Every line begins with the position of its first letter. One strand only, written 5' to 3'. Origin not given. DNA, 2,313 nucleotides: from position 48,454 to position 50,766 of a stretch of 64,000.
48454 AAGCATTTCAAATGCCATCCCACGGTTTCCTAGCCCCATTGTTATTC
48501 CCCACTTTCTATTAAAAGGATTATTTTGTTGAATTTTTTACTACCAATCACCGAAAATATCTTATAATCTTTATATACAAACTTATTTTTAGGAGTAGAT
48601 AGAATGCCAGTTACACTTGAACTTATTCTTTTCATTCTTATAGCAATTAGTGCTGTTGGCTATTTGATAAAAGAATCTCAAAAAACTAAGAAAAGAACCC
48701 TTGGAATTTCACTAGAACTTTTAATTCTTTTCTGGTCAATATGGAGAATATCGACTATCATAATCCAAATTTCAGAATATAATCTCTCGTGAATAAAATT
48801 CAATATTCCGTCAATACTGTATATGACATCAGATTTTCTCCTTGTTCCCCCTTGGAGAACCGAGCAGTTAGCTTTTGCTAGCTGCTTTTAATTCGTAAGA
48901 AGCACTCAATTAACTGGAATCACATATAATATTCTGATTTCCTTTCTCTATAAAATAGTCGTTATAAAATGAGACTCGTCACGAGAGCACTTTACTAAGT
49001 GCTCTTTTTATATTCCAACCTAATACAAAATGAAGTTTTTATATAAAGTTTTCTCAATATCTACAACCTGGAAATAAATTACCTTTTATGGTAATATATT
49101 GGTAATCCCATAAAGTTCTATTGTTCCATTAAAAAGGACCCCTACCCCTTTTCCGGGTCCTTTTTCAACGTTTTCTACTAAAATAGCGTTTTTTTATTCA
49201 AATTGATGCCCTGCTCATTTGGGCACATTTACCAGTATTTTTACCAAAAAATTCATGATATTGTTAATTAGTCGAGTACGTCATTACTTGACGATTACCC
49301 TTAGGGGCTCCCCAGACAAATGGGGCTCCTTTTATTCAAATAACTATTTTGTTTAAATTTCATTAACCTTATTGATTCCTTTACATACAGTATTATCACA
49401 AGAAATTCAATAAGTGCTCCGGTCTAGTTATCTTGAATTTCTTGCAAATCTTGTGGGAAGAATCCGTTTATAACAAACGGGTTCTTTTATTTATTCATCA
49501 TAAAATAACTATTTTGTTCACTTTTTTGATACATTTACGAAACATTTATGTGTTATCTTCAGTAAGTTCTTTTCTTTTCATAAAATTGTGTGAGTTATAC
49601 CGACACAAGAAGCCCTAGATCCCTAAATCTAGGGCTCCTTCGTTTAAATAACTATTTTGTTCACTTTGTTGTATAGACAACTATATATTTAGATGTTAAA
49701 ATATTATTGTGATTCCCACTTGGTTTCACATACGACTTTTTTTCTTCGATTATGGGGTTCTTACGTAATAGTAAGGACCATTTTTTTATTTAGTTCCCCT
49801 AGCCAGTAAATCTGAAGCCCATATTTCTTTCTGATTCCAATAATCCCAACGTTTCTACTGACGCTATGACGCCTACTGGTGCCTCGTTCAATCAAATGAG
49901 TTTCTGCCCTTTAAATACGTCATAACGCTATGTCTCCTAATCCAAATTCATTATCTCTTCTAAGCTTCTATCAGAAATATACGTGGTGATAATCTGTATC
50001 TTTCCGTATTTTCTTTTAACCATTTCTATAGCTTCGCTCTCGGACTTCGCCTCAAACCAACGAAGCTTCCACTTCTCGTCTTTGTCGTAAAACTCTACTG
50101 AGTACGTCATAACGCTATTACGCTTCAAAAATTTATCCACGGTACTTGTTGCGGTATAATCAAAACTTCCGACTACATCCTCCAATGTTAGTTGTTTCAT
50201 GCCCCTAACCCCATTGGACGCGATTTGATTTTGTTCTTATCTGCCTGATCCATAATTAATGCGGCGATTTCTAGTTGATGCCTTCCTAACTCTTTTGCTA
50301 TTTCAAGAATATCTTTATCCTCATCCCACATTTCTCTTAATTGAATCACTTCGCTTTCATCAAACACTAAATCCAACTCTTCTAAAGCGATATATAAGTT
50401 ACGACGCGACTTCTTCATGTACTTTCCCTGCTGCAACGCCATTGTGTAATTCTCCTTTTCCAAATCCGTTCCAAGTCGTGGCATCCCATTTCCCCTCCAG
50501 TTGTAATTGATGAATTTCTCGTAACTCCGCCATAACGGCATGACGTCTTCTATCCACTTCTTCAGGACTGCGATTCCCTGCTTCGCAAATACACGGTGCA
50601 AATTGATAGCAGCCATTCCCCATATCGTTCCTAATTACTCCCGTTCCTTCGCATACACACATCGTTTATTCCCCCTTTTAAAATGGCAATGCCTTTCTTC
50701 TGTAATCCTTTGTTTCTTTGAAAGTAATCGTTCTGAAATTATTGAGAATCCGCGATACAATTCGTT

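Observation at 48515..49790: Tandem array of ~150-bp promoter-hairpin-terminator mini-cassettes (putative sRNA array) in the early region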

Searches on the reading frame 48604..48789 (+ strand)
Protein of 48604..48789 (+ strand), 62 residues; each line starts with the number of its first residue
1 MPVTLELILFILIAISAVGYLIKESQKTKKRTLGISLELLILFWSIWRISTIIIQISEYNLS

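Call 49: search_protein_families(library=pfam, proteins=[window:48604-48789:+], max_evalue=0.01)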
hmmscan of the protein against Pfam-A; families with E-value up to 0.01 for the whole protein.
window:48604-48789:+ (62 aa): 0 families

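Call 58: search_protein_families(library=phrogs, proteins=[window:48604-48789:+], max_evalue=0.01)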
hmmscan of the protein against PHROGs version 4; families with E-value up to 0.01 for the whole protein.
window:48604-48789:+ (62 aa): 1 family
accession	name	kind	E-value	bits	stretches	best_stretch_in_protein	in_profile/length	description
phrog_8028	-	unknown function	3.5e-33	114.4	1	1-54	1-54/54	-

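Call 59: find_homologous_proteins(query=window:48604-48789:+, max_evalue=0.001)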
Query window:48604-48789:+ (62 aa): 56 proteins with E <= 0.001 among 57 candidates. Only proteins of 34 to 109 residues were searched: fused or split forms outside these lengths cannot appear, so this answer is no evidence that the protein stands alone or is whole; lengths 'longer' or 'shorter' looks for them.
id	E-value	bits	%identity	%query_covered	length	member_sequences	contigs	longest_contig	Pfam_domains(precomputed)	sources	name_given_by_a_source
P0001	4.8e-29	116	100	100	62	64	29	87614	-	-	-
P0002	1.1e-28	115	98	100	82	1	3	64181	-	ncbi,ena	-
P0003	1.1e-28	115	98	100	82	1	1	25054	-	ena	-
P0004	1.9e-28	114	98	100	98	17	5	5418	-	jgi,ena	-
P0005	2.6e-28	114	97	100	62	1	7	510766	-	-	-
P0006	6.2e-28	112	97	100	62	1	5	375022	-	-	-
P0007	2.4e-27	111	95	100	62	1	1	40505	-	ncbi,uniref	ncbi:hypothetical protein ACFU6E_27820 [Bacillus cereus]|uniref:hypothetical protein n=1 Tax=Bacillu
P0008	2.8e-27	110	95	100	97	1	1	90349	-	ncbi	-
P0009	2.4e-26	107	89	100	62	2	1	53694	-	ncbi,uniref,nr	ncbi:hypothetical protein [Bacillus wiedmannii]|uniref:hypothetical protein n=1 Tax=Bacillus wiedman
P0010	2.8e-26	107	90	100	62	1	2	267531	-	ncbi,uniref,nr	ncbi:hypothetical protein [Bacillus wiedmannii]|uniref:hypothetical protein n=1 Tax=Bacillus wiedman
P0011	2.9e-26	107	94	100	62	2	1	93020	-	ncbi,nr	ncbi:hypothetical protein PDK32_23490 [Bacillus cereus]|nr:hypothetical protein [Bacillus cereus]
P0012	3.0e-26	107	92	100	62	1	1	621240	-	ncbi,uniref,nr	ncbi:hypothetical protein COM23_14255 [Bacillus wiedmannii]|uniref:hypothetical protein n=1 Tax=Baci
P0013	6.0e-26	106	94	100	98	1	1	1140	-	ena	-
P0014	6.6e-26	106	90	100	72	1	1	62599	-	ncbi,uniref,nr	ncbi:hypothetical protein [Bacillus sp. CD3-1a]|uniref:hypothetical protein n=1 Tax=Bacillus sp. CD3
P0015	7.0e-26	106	93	98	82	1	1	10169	-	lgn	-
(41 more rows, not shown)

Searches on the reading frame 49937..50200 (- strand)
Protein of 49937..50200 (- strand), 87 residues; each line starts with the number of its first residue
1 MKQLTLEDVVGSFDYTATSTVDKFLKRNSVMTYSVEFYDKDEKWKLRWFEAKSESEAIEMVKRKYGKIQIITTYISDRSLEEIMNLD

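Call 49: search_protein_families(library=pfam, proteins=[window:49937-50200:-], max_evalue=0.01)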
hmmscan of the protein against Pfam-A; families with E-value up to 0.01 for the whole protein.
window:49937-50200:- (87 aa): 0 families

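Call 58: search_protein_families(library=phrogs, proteins=[window:49937-50200:-], max_evalue=0.01)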
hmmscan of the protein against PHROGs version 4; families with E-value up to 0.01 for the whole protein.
window:49937-50200:- (87 aa): 1 family
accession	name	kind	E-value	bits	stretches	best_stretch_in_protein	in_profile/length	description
phrog_2521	-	unknown function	6.9e-43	145.8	1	1-87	1-88/88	-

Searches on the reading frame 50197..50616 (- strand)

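Call 49: search_protein_families(library=pfam, proteins=[window:50197-50616:-], max_evalue=0.01)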
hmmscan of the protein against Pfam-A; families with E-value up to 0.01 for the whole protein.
window:50197-50616:- (139 aa): 0 families

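Call 58: search_protein_families(library=phrogs, proteins=[window:50197-50616:-], max_evalue=0.01)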
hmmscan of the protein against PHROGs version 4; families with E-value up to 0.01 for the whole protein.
window:50197-50616:- (139 aa): 1 family
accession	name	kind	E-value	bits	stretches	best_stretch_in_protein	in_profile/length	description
phrog_3356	-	integration and excision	2.5e-35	122.8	1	58-138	1-81/168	transposase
